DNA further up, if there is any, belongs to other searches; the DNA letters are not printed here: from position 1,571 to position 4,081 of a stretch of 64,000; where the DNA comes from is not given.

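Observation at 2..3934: Oxidoreductase, activase and glycyl radical enzyme operon whose GRE has a non-canonical thiyl loop (GCHWMC)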

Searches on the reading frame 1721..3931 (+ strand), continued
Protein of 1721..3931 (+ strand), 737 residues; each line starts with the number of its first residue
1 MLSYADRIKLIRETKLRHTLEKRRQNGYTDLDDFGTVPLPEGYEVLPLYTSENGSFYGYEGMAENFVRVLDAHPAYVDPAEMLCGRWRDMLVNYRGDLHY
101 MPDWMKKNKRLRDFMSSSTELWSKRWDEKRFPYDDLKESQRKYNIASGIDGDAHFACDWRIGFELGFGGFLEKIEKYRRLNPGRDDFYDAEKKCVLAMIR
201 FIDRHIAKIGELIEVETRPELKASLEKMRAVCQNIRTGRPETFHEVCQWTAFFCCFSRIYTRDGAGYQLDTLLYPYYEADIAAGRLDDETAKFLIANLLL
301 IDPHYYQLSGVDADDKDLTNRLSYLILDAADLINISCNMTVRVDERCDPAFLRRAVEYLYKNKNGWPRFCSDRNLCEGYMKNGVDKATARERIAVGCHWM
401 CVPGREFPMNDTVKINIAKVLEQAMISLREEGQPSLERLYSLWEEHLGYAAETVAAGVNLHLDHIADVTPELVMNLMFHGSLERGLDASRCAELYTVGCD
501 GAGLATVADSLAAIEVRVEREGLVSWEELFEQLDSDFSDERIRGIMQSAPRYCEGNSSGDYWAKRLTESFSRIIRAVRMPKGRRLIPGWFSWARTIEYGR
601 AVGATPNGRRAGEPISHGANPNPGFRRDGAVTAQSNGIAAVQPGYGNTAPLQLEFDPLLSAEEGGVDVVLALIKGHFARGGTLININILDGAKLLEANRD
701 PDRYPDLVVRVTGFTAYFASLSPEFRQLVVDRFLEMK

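Call 6: find_homologous_proteins(query=window:1721-3931:+, max_evalue=1e-10)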
Query window:1721-3931:+ (737 aa): 1058 proteins with E <= 1e-10 among 8000 candidates; the best 120 are listed.
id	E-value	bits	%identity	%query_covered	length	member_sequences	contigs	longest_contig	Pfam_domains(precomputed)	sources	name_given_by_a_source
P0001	0.0e+0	1728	100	100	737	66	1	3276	PF02901.21,PF01228.27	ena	-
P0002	0.0e+0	1429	81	100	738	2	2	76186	PF02901.21,PF01228.27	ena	-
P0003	0.0e+0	1401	80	100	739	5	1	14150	PF02901.21,PF01228.27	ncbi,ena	-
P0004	0.0e+0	1383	78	100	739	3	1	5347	PF02901.21,PF01228.27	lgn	-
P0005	0.0e+0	1356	77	100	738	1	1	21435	PF02901.21,PF01228.27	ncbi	-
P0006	0.0e+0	1354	76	100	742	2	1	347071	PF02901.21,PF01228.27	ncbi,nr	ncbi:MAG: formate acetyltransferase [Clostridia bacterium]|nr:formate acetyltransferase [Clostridia 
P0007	0.0e+0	1353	76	100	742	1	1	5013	PF02901.21,PF01228.27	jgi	jgi:pyruvate-formate lyase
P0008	0.0e+0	1351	76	100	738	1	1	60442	PF02901.21,PF01228.27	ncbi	-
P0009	0.0e+0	1348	76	100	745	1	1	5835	PF02901.21,PF01228.27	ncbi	-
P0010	0.0e+0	1346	76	100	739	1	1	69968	PF02901.21,PF01228.27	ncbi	-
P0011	0.0e+0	1334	76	99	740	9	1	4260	PF02901.21,PF01228.27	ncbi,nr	ncbi:MAG: formate acetyltransferase, partial [Clostridia bacterium]|nr:formate acetyltransferase [Cl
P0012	0.0e+0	1318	75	100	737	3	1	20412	PF02901.21,PF01228.27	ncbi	-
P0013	0.0e+0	1312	75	100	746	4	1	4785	PF02901.21,PF01228.27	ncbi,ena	-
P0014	0.0e+0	1311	75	100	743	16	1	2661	PF02901.21,PF01228.27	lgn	-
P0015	0.0e+0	1311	74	100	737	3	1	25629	PF02901.21,PF01228.27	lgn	-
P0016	0.0e+0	1311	74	100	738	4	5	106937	PF02901.21,PF01228.27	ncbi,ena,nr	ncbi:MAG: formate acetyltransferase [Clostridia bacterium]|nr:formate acetyltransferase [Clostridia 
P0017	0.0e+0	1310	73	100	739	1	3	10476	PF02901.21,PF01228.27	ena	-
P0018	0.0e+0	1307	74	100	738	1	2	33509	PF02901.21,PF01228.27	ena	-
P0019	0.0e+0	1307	73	100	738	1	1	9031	PF02901.21,PF01228.27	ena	-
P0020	0.0e+0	1306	73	100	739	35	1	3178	PF02901.21,PF01228.27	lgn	-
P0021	0.0e+0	1306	74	100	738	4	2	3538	PF02901.21,PF01228.27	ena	-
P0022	0.0e+0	1303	74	100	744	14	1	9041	PF02901.21,PF01228.27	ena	-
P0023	0.0e+0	1296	74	100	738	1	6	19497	PF02901.21,PF01228.27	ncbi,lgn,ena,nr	ncbi:MAG: formate acetyltransferase [Clostridia bacterium]|nr:formate acetyltransferase [Clostridia 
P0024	0.0e+0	1293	73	100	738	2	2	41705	PF02901.21,PF01228.27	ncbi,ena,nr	ncbi:MAG: formate acetyltransferase [Clostridia bacterium]|nr:formate acetyltransferase [Clostridia 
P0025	0.0e+0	1292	72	100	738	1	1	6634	PF02901.21,PF01228.27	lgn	-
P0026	0.0e+0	1288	73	100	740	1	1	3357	PF02901.21,PF01228.27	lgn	-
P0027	0.0e+0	1288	71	100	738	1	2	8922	PF02901.21,PF01228.27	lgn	-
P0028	0.0e+0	1284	73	100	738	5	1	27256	PF02901.21,PF01228.27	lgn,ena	-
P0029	0.0e+0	1284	72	100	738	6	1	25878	PF02901.21,PF01228.27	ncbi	-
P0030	0.0e+0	1283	72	100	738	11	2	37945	PF02901.21,PF01228.27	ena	-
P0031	0.0e+0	1283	72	100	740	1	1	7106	PF02901.21,PF01228.27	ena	-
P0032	0.0e+0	1283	72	100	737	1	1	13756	PF02901.21,PF01228.27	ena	-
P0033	0.0e+0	1282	72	100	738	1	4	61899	PF02901.21,PF01228.27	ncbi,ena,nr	ncbi:MAG: formate acetyltransferase [Clostridia bacterium]|nr:formate acetyltransferase [Clostridia 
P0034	0.0e+0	1282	72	100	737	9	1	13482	PF02901.21,PF01228.27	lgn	-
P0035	0.0e+0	1282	73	100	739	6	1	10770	PF02901.21,PF01228.27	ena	-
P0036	0.0e+0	1281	73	98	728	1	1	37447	PF02901.21,PF01228.27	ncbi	-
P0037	0.0e+0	1281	71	100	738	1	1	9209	PF02901.21,PF01228.27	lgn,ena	-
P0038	0.0e+0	1280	72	100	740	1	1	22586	PF02901.21,PF01228.27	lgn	-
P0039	0.0e+0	1280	72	100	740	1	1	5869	PF02901.21,PF01228.27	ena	-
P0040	0.0e+0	1279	71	100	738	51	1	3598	PF02901.21,PF01228.27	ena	-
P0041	0.0e+0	1278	72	100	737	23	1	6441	PF02901.21,PF01228.27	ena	-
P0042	0.0e+0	1278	72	100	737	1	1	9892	PF02901.21,PF01228.27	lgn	-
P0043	0.0e+0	1278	72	100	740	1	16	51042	PF02901.21,PF01228.27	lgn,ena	-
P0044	0.0e+0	1277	72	100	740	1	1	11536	PF02901.21,PF01228.27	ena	-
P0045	0.0e+0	1277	71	100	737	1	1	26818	PF02901.21,PF01228.27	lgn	-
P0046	0.0e+0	1277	72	100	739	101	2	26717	PF02901.21,PF01228.27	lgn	-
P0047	0.0e+0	1277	72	100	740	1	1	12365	PF02901.21,PF01228.27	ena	-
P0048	0.0e+0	1277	71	100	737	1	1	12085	PF02901.21,PF01228.27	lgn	-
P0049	0.0e+0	1277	71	100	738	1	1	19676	PF02901.21,PF01228.27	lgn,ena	-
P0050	0.0e+0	1276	72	100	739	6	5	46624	PF02901.21,PF01228.27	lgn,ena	-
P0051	0.0e+0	1276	72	100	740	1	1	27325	PF02901.21,PF01228.27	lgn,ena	-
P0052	0.0e+0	1276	72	100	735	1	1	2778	PF02901.21,PF01228.27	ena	-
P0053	0.0e+0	1276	72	100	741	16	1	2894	PF02901.21,PF01228.27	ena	-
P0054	0.0e+0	1276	72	100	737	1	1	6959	PF02901.21,PF01228.27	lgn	-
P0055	0.0e+0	1275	71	100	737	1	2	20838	PF02901.21,PF01228.27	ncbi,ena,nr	ncbi:MAG: formate acetyltransferase [Clostridia bacterium]|nr:formate acetyltransferase [Clostridia 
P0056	0.0e+0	1275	73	100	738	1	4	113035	PF02901.21,PF01228.27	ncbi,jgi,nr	ncbi:MAG: formate acetyltransferase [Ruminococcaceae bacterium]|nr:formate acetyltransferase [Oscill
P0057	0.0e+0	1275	71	100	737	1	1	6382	PF02901.21,PF01228.27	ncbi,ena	-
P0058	0.0e+0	1275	72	100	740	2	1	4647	PF02901.21,PF01228.27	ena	-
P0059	0.0e+0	1275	73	100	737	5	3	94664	PF02901.21,PF01228.27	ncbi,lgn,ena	-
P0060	0.0e+0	1275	71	100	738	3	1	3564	PF02901.21,PF01228.27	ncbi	-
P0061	0.0e+0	1275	73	98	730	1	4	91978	PF02901.21,PF01228.27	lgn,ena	-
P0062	0.0e+0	1275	72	100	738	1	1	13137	PF02901.21,PF01228.27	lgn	-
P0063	0.0e+0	1275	72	100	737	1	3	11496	PF02901.21,PF01228.27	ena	-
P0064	0.0e+0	1275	72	100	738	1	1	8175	PF02901.21,PF01228.27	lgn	-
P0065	0.0e+0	1274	71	100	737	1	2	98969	PF02901.21,PF01228.27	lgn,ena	-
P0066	0.0e+0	1274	72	100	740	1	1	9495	PF02901.21,PF01228.27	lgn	-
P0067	0.0e+0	1274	72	100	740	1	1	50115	PF02901.21,PF01228.27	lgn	-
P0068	0.0e+0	1274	71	100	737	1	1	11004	PF02901.21,PF01228.27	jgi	-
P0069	0.0e+0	1273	71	100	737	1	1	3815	PF02901.21,PF01228.27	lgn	-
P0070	0.0e+0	1273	72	100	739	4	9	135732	PF02901.21,PF01228.27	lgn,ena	-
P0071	0.0e+0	1273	72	100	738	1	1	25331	PF02901.21,PF01228.27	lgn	-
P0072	0.0e+0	1273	72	100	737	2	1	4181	PF02901.21,PF01228.27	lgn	-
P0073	0.0e+0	1273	71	100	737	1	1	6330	PF02901.21,PF01228.27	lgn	-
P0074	0.0e+0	1273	72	100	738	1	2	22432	PF02901.21,PF01228.27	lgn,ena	-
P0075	0.0e+0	1273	71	100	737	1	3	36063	PF02901.21,PF01228.27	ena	-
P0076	0.0e+0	1273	72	100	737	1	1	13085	PF02901.21,PF01228.27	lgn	-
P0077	0.0e+0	1273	72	100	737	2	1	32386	PF02901.21,PF01228.27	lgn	-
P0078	0.0e+0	1273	71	100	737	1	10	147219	PF02901.21,PF01228.27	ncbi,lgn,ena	-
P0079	0.0e+0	1272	71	100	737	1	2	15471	PF02901.21,PF01228.27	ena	-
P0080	0.0e+0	1272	71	100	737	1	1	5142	PF02901.21,PF01228.27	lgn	-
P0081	0.0e+0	1272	71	100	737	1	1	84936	PF02901.21,PF01228.27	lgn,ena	-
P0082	0.0e+0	1272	72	100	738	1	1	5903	PF02901.21,PF01228.27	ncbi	ncbi:MAG: pyruvate formate lyase family protein [Monoglobaceae bacterium]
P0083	0.0e+0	1272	71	100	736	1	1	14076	PF02901.21,PF01228.27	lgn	-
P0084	0.0e+0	1271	71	100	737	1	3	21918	PF02901.21,PF01228.27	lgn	-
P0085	0.0e+0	1271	71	100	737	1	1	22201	PF02901.21,PF01228.27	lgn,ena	-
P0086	0.0e+0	1271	72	100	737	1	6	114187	PF02901.21,PF01228.27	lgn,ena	-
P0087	0.0e+0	1271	71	100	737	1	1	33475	PF02901.21,PF01228.27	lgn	-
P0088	0.0e+0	1271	71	100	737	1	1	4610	PF02901.21,PF01228.27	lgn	-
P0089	0.0e+0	1270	71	100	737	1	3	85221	PF02901.21,PF01228.27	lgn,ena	-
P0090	0.0e+0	1270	71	100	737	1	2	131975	PF02901.21,PF01228.27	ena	-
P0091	0.0e+0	1270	71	100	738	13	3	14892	PF02901.21,PF01228.27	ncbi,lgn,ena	-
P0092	0.0e+0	1270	72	100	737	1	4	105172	PF02901.21,PF01228.27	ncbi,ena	-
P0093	0.0e+0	1270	71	100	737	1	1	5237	PF02901.21,PF01228.27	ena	-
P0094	0.0e+0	1270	71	100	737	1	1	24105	PF02901.21,PF01228.27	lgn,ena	-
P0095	0.0e+0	1270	71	100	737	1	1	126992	PF02901.21,PF01228.27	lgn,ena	-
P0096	0.0e+0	1269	72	100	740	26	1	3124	PF02901.21,PF01228.27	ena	-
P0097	0.0e+0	1269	72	100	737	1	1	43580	PF02901.21,PF01228.27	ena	-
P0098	0.0e+0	1269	72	100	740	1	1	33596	PF02901.21,PF01228.27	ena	-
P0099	0.0e+0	1269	72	100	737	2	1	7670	PF02901.21,PF01228.27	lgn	-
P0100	0.0e+0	1269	71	100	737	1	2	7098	PF02901.21,PF01228.27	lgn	-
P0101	0.0e+0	1269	71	100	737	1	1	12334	PF02901.21,PF01228.27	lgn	-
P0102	0.0e+0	1269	72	100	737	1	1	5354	PF02901.21,PF01228.27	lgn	-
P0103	0.0e+0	1269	71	100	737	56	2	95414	PF02901.21,PF01228.27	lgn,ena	-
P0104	0.0e+0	1269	72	100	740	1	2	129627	PF02901.21,PF01228.27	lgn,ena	-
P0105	0.0e+0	1269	72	100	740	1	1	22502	PF02901.21,PF01228.27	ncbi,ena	-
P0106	0.0e+0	1269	72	100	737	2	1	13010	PF02901.21,PF01228.27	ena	-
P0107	0.0e+0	1268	72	100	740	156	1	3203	PF02901.21,PF01228.27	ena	-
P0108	0.0e+0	1268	71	100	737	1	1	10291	PF02901.21,PF01228.27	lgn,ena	-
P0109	0.0e+0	1268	71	100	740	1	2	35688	PF02901.21,PF01228.27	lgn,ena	-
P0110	0.0e+0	1268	72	100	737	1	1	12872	PF02901.21,PF01228.27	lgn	-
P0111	0.0e+0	1268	71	100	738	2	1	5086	PF02901.21,PF01228.27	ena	-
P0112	0.0e+0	1268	71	100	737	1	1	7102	PF02901.21,PF01228.27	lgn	-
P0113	0.0e+0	1268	71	100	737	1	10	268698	PF02901.21,PF01228.27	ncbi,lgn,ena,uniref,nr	ncbi:pyruvate formate lyase family protein [Qingrenia yutianensis]|uniref:Formate acetyltransferase 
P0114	0.0e+0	1268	71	100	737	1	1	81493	PF02901.21,PF01228.27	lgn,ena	-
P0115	0.0e+0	1268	72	100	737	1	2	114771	PF02901.21,PF01228.27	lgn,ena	-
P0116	0.0e+0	1267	71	100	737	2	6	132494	PF02901.21,PF01228.27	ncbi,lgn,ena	-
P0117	0.0e+0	1267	72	100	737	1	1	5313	PF02901.21,PF01228.27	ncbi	-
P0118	0.0e+0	1267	72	100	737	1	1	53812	PF02901.21,PF01228.27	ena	-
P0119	0.0e+0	1267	71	100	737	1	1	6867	PF02901.21,PF01228.27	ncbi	-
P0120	0.0e+0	1266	71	100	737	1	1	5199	PF02901.21,PF01228.27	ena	-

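Call 11: find_encoding_contigs(protein=P0113, flank=10000, max_places=3)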
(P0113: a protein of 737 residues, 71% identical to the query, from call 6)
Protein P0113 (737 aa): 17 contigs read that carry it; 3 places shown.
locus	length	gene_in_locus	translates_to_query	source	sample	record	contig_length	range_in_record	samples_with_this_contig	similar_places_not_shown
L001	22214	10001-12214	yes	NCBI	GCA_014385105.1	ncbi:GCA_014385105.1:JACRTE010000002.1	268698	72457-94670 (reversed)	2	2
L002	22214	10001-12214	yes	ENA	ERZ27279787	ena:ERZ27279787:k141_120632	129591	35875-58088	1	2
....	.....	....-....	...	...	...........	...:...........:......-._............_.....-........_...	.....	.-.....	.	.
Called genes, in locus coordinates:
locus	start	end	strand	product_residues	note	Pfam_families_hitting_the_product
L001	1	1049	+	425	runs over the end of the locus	PF00037:Fer4 (weak), PF12838:Fer4_7, PF13187:Fer4_9, PF13237:Fer4_10, PF14697:Fer4_21, PF25160:LdpA_Fe-S-bd (weak), PF02906:Fe_hyd_lg_C, PF04060:FeS, +4 more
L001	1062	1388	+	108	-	-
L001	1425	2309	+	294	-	PF01430:HSP33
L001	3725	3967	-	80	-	PF00239:Resolvase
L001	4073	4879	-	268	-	PF00165:HTH_AraC, PF12833:HTH_18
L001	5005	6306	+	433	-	PF01408:GFO_IDH_MocA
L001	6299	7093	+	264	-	PF01261:AP_endonuc_2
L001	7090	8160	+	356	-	PF01408:GFO_IDH_MocA, PF22725:GFO_IDH_MocA_C3, PF02894:GFO_IDH_MocA_C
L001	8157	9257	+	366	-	PF01408:GFO_IDH_MocA, PF22725:GFO_IDH_MocA_C3, PF02894:GFO_IDH_MocA_C (faint)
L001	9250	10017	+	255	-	PF13353:Fer4_12, PF04055:Radical_SAM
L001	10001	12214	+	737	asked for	PF02901:PFL-like, PF01228:Gly_radical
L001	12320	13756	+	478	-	-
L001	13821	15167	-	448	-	PF02055:Glyco_hydro_30, PF02057:Glyco_hydro_59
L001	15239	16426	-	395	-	PF07690:MFS_1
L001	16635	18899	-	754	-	PF13191:AAA_16 (weak), PF00004:AAA, PF17871:AAA_lid_9, PF00158:Sigma54_activat (weak), PF00004:AAA, PF07724:AAA_2, PF07728:AAA_5, PF10431:ClpB_D2-small, +14 more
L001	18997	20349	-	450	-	PF02878:PGM_PMM_I, PF02879:PGM_PMM_II, PF02880:PGM_PMM_III, PF00408:PGM_PMM_IV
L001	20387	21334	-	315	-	PF07949:YbbR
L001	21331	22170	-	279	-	PF19293:CdaA_N, PF02457:DAC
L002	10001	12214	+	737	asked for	PF02901:PFL-like, PF01228:Gly_radical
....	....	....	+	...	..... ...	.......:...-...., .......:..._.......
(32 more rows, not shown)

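Call 12: find_encoding_contigs(protein=P0006, flank=10000, max_places=2)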
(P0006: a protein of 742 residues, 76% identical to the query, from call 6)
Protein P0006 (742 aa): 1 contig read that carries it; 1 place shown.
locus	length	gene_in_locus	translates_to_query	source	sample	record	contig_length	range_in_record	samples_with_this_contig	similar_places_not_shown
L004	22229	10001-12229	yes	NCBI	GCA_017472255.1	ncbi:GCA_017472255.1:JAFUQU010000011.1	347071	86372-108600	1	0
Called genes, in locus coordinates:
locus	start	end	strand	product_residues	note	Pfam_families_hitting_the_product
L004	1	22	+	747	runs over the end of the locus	-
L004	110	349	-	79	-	PF12844:HTH_19, PF13560:HTH_31, PF13443:HTH_26, PF01381:HTH_3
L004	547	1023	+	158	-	PF06908:YpsA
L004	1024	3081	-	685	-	PF19773:DUF6259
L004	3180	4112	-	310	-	PF00165:HTH_AraC (weak), PF12833:HTH_18, PF00165:HTH_AraC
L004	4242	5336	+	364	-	PF01408:GFO_IDH_MocA, PF03447:NAD_binding_3 (faint), PF22725:GFO_IDH_MocA_C3, PF02894:GFO_IDH_MocA_C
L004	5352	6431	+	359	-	PF01408:GFO_IDH_MocA, PF02894:GFO_IDH_MocA_C (weak), PF22725:GFO_IDH_MocA_C3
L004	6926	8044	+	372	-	PF01408:GFO_IDH_MocA, PF02894:GFO_IDH_MocA_C, PF22725:GFO_IDH_MocA_C3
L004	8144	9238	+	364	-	PF01408:GFO_IDH_MocA, PF22725:GFO_IDH_MocA_C3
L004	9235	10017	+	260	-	PF13353:Fer4_12, PF04055:Radical_SAM, PF00037:Fer4 (faint)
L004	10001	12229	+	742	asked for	PF02901:PFL-like, PF01228:Gly_radical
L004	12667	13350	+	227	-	PF00300:His_Phos_1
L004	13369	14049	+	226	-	PF00300:His_Phos_1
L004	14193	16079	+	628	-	-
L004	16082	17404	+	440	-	PF02449:Glyco_hydro_42, PF16116:DUF4832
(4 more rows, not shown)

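Call 13: find_encoding_contigs(protein=P0002, flank=10000, max_places=2)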
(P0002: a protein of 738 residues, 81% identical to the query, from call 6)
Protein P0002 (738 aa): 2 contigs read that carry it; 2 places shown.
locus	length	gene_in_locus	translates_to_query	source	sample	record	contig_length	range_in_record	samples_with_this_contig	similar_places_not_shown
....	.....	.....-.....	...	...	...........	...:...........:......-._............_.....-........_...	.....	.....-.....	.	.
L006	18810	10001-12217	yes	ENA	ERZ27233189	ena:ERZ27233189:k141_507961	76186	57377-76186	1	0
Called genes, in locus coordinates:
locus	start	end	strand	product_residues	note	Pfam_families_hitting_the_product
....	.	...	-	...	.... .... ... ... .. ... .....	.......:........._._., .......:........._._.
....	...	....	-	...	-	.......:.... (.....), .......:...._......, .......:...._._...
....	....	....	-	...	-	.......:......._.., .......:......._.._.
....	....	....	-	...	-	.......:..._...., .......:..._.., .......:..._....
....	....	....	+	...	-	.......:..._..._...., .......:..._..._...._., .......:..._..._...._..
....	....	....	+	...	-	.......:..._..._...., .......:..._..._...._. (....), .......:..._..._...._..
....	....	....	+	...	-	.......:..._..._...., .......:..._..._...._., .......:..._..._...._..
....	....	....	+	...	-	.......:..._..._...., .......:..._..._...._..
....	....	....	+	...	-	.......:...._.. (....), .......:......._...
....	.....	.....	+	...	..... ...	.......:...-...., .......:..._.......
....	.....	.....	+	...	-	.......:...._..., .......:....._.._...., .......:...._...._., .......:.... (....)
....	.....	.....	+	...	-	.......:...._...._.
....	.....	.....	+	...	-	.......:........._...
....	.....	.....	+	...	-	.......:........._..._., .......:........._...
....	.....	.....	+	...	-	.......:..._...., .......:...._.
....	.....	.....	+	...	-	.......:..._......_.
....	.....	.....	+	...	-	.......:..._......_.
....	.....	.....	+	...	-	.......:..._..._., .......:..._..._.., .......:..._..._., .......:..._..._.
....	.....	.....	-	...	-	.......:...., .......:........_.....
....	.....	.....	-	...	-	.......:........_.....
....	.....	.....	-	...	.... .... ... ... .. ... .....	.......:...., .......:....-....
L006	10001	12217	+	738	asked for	PF02901:PFL-like, PF01228:Gly_radical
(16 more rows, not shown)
